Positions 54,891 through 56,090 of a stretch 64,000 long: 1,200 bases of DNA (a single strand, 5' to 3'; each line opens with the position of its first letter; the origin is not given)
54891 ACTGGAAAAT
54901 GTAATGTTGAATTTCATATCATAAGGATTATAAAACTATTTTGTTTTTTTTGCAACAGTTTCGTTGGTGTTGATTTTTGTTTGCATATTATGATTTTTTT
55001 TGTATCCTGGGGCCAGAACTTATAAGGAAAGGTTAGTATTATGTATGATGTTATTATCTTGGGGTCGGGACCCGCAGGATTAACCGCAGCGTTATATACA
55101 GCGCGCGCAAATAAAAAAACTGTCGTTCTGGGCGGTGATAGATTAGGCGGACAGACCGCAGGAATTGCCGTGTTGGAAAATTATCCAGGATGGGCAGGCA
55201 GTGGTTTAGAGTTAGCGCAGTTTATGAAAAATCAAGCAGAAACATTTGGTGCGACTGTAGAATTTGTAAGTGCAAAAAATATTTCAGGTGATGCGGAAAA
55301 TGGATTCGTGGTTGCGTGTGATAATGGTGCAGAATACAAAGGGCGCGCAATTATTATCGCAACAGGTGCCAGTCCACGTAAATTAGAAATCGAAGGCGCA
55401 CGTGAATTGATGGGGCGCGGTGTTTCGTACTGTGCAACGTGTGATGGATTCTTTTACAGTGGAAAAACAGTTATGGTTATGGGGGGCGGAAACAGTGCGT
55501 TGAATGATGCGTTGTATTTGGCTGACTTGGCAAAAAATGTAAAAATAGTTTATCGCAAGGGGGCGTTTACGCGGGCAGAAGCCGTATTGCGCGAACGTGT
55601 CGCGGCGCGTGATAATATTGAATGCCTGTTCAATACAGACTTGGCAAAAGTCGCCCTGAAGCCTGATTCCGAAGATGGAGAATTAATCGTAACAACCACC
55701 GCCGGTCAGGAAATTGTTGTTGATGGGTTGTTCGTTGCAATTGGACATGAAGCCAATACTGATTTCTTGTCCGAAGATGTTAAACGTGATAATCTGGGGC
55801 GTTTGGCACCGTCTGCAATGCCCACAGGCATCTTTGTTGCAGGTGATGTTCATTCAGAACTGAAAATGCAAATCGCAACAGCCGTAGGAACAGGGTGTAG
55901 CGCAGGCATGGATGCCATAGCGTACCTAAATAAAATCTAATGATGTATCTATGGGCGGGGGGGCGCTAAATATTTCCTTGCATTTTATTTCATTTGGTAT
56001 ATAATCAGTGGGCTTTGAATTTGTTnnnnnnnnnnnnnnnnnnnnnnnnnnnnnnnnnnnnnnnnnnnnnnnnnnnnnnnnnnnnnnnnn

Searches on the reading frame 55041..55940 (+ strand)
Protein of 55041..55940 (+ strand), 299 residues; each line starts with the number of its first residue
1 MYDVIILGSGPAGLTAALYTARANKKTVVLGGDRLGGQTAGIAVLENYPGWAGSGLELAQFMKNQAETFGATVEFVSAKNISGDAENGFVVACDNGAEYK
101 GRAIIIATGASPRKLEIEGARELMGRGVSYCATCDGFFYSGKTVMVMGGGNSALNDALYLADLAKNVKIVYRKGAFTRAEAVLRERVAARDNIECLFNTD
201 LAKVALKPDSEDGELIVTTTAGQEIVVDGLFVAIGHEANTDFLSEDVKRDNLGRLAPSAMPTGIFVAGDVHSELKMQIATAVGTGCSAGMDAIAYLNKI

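Call 51: search_protein_families(library=pfam, proteins=[window:55041-55940:+], max_evalue=0.001)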
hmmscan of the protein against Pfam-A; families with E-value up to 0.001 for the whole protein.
window:55041-55940:+ (299 aa): 11 families
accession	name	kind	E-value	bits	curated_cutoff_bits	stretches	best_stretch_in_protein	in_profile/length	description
PF07992.20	Pyr_redox_2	-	2.4e-39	135.9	26.1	1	2-285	1-291/291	Pyridine nucleotide-disulphide oxidoreductase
PF13738.12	Pyr_redox_3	-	1.4e-20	74.2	30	1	56-268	81-305/305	Pyridine nucleotide-disulphide oxidoreductase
PF00070.33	Pyr_redox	-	1.4e-08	35.6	22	1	144-209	2-71/82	Pyridine nucleotide-disulphide oxidoreductase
PF03486.20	HI0933_like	-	1.7e-06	28.1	50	0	3-31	2-30/244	HI0933-like protein Rossmann domain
PF01266.30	DAO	-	4.1e-06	27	27.9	0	3-40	1-40/353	FAD dependent oxidoreductase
PF01946.23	Thi4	-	7.1e-06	25.9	26.2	1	3-31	19-48/235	Thi4 family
PF12831.13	FAD_oxidored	-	1.9e-05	24.6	27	1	3-44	1-43/416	FAD dependent oxidoreductase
PF00890.30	FAD_binding_2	-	4.7e-05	23.2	20.4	1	3-39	1-38/414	FAD binding domain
PF01134.28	GIDA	-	5.8e-05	22.8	22.1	0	3-30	1-28/391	Glucose inhibited division protein A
PF13434.12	Lys_Orn_oxgnase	-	0.00022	20.9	21.3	0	67-180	112-229/339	L-lysine 6-monooxygenase/L-ornithine 5-monooxygenase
PF13450.12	NAD_binding_8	-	0.00061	20.5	21.9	1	6-43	1-39/68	NAD(P)-binding Rossmann-like domain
